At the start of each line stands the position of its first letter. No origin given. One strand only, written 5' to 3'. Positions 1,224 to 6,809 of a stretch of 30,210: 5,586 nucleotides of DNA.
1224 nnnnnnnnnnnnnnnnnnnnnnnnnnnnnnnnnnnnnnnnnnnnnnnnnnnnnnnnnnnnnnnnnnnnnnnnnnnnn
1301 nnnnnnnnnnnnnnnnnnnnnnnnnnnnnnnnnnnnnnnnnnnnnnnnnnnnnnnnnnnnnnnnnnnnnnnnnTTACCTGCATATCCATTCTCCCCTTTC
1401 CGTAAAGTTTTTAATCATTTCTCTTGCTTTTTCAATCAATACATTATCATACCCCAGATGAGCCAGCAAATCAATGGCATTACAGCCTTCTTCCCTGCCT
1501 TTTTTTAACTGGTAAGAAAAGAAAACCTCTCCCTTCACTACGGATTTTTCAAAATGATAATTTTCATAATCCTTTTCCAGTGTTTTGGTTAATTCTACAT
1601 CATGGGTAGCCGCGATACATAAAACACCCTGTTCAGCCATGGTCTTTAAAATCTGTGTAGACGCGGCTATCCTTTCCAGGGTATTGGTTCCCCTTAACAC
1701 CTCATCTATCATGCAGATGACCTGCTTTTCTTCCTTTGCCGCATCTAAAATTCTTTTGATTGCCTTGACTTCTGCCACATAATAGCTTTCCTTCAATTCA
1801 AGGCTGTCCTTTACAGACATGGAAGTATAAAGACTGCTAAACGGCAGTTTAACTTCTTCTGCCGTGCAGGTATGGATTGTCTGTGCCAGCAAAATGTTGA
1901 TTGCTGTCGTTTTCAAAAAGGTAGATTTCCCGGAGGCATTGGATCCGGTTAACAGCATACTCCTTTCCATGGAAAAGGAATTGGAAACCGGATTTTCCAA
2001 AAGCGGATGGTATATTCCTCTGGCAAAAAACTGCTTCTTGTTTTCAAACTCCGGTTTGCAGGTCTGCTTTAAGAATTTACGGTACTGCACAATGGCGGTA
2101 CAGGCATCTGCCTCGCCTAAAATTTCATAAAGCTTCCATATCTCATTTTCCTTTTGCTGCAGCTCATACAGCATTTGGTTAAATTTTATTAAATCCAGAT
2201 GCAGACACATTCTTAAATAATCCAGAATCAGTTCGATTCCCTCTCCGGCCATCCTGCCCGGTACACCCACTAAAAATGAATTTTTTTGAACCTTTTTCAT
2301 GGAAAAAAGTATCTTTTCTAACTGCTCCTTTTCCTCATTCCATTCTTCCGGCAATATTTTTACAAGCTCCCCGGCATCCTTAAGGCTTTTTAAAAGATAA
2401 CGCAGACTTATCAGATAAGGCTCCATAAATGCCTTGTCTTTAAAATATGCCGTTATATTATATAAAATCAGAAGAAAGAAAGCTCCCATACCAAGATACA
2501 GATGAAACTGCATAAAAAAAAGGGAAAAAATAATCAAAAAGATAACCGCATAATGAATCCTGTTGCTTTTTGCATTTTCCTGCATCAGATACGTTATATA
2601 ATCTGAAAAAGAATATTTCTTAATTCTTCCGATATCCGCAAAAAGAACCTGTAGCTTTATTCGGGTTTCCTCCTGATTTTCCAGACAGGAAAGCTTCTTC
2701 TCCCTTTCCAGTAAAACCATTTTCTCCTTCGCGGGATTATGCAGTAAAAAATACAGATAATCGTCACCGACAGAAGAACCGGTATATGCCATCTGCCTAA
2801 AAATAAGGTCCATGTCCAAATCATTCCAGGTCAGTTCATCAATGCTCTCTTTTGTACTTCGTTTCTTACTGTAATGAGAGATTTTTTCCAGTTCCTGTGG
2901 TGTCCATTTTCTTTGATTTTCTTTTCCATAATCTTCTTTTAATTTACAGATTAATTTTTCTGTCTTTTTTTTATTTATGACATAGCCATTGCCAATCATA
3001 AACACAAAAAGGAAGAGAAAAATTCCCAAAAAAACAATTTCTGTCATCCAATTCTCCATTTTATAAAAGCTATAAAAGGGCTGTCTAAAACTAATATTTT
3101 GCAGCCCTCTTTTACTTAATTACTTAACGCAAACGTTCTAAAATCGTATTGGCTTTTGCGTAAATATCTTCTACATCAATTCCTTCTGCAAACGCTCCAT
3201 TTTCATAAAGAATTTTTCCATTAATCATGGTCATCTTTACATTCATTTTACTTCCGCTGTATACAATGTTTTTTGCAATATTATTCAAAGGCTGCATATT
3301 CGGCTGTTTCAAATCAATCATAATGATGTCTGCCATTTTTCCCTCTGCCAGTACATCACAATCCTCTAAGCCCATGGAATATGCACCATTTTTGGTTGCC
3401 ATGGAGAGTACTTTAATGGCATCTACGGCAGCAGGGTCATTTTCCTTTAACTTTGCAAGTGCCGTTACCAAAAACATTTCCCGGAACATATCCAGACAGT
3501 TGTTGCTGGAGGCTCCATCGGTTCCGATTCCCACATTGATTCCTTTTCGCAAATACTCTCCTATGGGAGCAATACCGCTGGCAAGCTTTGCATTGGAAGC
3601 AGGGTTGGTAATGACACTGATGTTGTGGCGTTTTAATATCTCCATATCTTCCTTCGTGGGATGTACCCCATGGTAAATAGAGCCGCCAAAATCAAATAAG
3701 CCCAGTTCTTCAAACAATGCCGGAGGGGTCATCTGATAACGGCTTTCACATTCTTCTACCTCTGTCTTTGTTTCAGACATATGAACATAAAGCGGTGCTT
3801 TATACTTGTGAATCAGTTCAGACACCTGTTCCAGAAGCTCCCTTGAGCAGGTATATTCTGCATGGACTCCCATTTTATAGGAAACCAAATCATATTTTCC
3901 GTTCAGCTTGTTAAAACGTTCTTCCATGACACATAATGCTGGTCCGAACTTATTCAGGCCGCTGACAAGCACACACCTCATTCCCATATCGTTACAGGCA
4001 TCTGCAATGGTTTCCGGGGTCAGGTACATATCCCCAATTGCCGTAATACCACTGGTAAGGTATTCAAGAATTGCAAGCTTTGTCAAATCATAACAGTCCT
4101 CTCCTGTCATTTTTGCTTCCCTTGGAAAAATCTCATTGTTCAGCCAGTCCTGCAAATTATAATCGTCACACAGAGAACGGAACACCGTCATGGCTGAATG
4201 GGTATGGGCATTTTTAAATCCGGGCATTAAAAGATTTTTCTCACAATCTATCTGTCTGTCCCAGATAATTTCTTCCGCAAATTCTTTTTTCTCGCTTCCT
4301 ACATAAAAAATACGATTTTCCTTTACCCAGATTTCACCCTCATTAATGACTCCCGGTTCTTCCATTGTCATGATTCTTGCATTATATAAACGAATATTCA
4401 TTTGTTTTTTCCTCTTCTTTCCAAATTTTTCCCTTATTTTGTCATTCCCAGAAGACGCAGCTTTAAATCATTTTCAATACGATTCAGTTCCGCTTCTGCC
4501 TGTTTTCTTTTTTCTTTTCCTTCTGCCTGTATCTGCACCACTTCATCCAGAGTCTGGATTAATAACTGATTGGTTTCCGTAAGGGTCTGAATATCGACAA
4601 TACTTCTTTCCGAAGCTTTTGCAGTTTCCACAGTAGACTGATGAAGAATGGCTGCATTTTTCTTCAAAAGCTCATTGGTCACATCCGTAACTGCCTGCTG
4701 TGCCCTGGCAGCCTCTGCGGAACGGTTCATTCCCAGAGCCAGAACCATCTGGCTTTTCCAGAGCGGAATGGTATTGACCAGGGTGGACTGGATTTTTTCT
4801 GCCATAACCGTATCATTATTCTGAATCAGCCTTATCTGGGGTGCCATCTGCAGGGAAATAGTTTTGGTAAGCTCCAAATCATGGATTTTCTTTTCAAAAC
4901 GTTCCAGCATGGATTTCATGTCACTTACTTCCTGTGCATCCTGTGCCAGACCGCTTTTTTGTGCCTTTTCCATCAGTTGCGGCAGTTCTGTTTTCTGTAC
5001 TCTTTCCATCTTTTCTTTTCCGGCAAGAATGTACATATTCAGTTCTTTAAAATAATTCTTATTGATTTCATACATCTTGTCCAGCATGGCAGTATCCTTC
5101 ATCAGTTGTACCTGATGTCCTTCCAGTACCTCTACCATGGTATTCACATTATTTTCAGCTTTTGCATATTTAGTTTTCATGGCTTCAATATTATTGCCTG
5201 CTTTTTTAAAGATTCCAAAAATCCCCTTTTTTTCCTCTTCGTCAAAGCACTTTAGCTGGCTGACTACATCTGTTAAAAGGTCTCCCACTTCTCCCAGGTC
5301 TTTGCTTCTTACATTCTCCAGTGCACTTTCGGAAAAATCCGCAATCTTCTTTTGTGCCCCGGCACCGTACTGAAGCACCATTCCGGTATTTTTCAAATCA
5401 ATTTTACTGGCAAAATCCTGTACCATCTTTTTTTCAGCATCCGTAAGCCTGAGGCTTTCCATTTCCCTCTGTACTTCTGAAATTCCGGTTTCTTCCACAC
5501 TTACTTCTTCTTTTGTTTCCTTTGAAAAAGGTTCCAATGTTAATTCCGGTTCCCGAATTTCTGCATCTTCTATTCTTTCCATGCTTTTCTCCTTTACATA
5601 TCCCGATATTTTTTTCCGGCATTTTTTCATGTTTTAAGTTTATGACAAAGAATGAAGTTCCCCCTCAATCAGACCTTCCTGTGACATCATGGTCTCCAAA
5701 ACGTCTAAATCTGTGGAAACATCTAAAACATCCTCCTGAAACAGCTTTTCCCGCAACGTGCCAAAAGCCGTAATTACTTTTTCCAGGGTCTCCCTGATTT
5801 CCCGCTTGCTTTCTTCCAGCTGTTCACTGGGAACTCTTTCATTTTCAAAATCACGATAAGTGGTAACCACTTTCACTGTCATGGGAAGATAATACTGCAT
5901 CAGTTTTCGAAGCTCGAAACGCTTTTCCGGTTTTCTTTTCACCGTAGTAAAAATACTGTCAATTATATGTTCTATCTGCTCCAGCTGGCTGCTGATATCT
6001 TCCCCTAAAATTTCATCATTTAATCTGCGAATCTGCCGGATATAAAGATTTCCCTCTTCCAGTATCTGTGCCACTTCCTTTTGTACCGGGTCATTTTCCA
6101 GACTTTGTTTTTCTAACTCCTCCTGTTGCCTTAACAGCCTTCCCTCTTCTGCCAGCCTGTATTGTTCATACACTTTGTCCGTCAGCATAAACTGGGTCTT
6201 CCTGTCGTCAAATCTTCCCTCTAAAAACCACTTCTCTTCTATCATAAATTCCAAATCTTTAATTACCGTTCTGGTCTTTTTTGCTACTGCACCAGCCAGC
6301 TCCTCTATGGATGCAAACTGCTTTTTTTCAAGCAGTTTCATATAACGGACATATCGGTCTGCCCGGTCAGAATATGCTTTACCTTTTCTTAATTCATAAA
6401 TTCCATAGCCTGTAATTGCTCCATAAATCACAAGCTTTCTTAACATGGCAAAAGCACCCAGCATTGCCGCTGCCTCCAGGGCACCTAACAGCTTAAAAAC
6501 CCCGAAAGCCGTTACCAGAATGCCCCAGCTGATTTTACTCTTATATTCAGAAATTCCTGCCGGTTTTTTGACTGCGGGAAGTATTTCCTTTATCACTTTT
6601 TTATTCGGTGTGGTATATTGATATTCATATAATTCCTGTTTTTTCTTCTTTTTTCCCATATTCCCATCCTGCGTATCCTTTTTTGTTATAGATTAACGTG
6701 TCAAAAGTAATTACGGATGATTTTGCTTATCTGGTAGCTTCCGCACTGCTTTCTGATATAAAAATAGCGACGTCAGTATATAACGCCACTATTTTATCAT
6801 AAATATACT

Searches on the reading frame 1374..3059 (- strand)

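Call 13: search_protein_families(library=pfam, proteins=[window:1374-3059:-], max_evalue=0.001)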
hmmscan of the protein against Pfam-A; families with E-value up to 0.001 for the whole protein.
window:1374-3059:- (561 aa): 2 families
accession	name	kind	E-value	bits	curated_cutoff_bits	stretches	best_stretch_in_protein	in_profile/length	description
PF00488.27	MutS_V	-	1.5e-26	94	30.2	1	368-552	1-187/188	MutS domain V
PF00004.35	AAA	-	0.00028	21.8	21.2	1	368-490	1-113/131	ATPase family associated with various cellular activities (AAA)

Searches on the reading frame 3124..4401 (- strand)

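Call 13: search_protein_families(library=pfam, proteins=[window:3124-4401:-], max_evalue=0.001)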
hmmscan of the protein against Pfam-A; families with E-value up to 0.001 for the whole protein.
window:3124-4401:- (425 aa): 2 families
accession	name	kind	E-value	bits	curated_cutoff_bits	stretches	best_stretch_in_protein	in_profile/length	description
PF01979.26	Amidohydro_1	-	2.2e-62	211.8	25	1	58-398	2-345/345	Amidohydrolase family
PF07969.17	Amidohydro_3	-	6.4e-15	56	29.7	1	190-399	264-472/472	Amidohydrolase family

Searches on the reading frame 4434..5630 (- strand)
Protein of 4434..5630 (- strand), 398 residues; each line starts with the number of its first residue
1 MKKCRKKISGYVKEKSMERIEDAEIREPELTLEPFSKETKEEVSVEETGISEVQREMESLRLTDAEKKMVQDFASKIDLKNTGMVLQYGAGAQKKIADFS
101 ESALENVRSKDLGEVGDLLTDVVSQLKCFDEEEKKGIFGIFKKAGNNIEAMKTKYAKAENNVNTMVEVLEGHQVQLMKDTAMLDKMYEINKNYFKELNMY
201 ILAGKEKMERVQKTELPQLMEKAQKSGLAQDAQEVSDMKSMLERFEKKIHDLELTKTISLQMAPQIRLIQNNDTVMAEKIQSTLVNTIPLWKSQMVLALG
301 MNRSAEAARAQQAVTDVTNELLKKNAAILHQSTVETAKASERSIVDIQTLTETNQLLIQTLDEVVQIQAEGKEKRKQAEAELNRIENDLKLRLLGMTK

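Call 13: search_protein_families(library=pfam, proteins=[window:4434-5630:-], max_evalue=0.001)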
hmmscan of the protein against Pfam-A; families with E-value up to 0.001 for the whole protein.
window:4434-5630:- (398 aa): 1 family
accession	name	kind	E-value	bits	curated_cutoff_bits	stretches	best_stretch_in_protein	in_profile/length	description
PF05816.16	TelA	-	9.3e-121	403.4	30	1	70-393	1-330/332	Toxic anion resistance protein (TelA)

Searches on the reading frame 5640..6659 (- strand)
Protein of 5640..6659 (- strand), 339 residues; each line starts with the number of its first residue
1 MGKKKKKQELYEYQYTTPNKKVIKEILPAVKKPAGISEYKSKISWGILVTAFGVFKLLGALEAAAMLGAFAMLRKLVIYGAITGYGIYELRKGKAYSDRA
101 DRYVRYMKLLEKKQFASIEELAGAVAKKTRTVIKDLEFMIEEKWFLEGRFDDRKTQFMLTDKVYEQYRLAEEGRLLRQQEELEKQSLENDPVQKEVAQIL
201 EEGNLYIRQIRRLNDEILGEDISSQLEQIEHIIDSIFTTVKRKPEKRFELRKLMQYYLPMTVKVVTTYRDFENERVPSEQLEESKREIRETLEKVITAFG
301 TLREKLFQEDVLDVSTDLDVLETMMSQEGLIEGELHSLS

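Call 13: search_protein_families(library=pfam, proteins=[window:5640-6659:-], max_evalue=0.001)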
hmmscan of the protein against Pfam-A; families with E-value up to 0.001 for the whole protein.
window:5640-6659:- (339 aa): 1 family
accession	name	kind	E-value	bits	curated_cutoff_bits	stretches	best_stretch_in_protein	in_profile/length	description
PF10112.14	Halogen_Hydrol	-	4.6e-11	43.5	29.8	1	194-321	64-191/191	5-bromo-4-chloroindolyl phosphate hydrolysis protein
